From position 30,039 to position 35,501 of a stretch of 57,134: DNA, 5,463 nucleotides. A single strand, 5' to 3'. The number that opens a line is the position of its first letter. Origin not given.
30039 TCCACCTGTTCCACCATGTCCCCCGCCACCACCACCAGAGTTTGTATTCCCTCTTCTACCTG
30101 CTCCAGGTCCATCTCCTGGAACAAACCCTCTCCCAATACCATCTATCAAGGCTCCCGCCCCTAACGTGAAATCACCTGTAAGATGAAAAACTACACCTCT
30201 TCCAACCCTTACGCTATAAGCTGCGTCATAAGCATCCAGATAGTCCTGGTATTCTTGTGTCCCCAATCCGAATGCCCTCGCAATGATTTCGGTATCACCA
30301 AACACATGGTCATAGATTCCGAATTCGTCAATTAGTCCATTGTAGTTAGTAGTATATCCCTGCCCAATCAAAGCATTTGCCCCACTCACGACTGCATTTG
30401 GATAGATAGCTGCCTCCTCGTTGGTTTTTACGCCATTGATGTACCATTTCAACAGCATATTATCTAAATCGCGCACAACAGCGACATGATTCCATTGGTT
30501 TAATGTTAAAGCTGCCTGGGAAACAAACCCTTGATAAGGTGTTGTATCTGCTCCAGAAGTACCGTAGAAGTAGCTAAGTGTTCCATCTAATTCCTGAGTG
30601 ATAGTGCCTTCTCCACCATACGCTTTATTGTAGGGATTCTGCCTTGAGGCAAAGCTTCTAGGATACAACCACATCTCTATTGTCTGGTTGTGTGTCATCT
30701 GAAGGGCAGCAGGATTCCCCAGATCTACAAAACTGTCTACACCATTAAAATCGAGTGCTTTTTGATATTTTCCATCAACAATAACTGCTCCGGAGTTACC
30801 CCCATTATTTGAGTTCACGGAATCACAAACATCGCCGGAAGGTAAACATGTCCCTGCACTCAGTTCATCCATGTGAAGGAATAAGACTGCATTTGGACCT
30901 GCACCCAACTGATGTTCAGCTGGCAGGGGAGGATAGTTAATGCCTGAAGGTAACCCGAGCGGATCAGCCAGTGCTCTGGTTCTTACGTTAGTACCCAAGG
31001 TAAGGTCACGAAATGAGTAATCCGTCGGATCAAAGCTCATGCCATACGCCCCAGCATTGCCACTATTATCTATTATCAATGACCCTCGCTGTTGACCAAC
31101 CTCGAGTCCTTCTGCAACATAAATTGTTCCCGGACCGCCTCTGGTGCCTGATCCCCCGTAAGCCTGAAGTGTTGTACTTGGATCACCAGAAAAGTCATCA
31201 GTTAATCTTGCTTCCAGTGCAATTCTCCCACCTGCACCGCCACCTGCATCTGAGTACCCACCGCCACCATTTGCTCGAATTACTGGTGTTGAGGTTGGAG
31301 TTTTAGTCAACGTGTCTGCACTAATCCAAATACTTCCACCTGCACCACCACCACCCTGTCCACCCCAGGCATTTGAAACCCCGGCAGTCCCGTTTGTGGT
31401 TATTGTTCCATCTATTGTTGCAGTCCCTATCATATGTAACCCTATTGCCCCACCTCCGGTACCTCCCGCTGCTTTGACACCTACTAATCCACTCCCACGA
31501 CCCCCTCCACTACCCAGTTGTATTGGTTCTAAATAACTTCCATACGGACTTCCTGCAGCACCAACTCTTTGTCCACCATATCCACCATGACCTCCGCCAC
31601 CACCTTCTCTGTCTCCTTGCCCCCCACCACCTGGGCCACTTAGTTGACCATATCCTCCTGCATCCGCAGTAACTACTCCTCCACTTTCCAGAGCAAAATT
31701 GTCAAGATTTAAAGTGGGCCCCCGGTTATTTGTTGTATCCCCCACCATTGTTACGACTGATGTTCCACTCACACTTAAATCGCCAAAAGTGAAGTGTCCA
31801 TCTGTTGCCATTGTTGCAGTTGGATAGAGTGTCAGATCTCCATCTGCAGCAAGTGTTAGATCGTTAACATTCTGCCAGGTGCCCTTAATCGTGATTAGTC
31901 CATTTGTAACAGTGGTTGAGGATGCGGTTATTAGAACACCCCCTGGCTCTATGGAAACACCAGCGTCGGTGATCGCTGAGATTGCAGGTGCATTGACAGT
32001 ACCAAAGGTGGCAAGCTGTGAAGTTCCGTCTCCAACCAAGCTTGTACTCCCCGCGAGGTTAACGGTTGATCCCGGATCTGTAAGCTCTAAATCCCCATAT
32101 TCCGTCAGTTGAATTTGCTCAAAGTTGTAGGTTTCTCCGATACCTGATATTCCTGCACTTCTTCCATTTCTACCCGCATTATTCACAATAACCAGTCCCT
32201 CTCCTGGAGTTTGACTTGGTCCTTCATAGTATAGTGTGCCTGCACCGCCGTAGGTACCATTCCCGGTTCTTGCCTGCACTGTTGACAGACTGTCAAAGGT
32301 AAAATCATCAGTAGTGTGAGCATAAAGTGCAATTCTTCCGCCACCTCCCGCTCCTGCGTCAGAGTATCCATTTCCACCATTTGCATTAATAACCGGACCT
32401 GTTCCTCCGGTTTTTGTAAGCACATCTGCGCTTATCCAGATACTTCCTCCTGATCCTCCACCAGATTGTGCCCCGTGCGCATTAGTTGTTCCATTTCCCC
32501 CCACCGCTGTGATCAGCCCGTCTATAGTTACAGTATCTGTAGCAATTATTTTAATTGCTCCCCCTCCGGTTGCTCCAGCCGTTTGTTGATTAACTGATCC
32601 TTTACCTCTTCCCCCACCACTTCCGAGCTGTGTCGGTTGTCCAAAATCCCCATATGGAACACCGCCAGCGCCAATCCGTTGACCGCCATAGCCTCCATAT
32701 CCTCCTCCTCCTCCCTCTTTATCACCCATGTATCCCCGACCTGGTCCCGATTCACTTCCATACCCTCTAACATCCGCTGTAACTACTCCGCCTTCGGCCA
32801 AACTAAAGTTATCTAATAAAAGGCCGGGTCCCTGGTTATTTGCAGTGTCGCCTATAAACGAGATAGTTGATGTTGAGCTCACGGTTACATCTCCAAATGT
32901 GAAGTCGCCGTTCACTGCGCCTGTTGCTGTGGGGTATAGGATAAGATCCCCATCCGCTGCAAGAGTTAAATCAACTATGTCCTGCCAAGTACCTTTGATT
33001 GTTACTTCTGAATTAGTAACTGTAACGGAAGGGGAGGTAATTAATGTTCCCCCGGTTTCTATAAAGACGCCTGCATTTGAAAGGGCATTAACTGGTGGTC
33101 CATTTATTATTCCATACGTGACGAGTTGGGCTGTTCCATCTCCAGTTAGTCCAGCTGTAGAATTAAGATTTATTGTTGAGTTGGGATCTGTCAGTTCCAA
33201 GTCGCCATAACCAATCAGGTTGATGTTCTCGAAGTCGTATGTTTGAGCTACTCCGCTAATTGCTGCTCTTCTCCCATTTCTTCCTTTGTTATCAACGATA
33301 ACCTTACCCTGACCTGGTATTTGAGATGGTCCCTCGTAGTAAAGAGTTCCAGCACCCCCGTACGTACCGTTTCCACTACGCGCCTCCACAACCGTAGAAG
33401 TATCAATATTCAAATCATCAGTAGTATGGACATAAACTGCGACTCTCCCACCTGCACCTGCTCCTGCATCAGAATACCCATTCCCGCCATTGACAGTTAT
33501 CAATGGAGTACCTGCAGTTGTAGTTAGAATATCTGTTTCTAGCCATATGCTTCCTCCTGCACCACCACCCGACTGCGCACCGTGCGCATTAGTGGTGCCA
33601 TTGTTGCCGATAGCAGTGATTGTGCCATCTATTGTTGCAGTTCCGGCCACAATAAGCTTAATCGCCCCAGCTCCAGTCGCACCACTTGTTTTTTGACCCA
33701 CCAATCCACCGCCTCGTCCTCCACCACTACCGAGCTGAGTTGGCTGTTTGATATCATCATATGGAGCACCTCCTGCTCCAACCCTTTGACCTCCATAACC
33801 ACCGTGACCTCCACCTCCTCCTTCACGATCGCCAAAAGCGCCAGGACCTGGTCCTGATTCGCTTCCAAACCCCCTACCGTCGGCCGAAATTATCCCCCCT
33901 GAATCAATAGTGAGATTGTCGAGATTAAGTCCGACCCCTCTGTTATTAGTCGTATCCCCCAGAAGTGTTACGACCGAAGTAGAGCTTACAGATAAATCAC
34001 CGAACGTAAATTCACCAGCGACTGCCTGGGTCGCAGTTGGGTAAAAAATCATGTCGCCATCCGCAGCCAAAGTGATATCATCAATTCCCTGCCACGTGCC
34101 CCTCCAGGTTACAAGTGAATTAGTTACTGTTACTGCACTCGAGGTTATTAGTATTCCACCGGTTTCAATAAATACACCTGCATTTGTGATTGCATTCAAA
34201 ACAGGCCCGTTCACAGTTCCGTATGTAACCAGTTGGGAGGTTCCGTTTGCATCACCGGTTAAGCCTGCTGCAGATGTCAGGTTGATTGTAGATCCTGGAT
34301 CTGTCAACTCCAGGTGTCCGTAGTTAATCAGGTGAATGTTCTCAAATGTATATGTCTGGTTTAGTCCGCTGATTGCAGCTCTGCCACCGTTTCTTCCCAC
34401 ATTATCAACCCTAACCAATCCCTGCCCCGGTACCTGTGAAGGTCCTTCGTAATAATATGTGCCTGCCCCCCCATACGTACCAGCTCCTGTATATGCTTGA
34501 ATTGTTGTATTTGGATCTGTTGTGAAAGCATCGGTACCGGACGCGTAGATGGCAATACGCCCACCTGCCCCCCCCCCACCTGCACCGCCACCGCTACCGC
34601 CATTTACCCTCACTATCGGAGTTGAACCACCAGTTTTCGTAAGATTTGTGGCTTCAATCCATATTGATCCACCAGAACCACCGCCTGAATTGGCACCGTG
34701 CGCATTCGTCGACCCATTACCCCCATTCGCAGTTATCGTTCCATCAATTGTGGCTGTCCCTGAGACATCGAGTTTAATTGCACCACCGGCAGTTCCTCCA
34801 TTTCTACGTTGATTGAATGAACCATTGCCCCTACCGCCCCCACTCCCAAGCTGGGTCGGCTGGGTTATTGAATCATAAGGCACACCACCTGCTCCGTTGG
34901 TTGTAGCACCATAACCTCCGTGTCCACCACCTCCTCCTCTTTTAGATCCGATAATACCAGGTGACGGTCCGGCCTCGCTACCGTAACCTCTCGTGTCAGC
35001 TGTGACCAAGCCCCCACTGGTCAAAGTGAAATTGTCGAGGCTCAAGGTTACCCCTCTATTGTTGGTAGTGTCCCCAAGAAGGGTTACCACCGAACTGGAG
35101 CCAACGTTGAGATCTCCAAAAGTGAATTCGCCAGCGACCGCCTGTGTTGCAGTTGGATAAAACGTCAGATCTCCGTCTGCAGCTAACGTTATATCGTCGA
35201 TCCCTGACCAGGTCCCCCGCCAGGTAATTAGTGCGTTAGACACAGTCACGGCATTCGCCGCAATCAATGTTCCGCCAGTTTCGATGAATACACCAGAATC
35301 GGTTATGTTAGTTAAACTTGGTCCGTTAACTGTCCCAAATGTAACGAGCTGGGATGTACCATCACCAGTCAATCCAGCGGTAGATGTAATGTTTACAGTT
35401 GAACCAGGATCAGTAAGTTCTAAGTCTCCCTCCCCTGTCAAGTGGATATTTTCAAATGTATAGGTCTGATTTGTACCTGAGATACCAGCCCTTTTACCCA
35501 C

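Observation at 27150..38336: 11.2-kb gene for a doubly membrane-anchored giant surface protein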

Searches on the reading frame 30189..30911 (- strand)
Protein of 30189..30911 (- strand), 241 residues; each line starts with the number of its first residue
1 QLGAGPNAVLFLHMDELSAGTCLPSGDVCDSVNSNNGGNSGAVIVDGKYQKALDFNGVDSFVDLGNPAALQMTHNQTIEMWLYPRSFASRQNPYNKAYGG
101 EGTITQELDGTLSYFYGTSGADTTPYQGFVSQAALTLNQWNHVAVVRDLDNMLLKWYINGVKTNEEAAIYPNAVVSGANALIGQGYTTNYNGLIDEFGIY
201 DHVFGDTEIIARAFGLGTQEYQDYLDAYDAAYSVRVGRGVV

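Call 59: search_protein_families(library=pfam, proteins=[window:30189-30911:-], max_evalue=1)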
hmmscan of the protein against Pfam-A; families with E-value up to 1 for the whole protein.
window:30189-30911:- (241 aa): 1 family
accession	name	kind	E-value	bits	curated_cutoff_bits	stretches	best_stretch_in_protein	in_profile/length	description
PF13385.13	Laminin_G_3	-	1.7e-20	74.2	27.6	1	57-209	2-150/151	Concanavalin A-like lectin/glucanases superfamily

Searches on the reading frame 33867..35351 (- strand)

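Call 80: search_protein_families(library=ncbifam, proteins=[window:33867-35351:-], max_evalue=0.01)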
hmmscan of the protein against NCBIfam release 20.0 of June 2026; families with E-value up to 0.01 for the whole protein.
window:33867-35351:- (495 aa): 1 family
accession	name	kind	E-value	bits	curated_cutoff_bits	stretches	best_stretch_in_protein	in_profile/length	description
NF047640.1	gliding_AgmC_N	equivalog_domain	0.0012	17.8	275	1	134-278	251-404/412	adventurous gliding motility protein AgmC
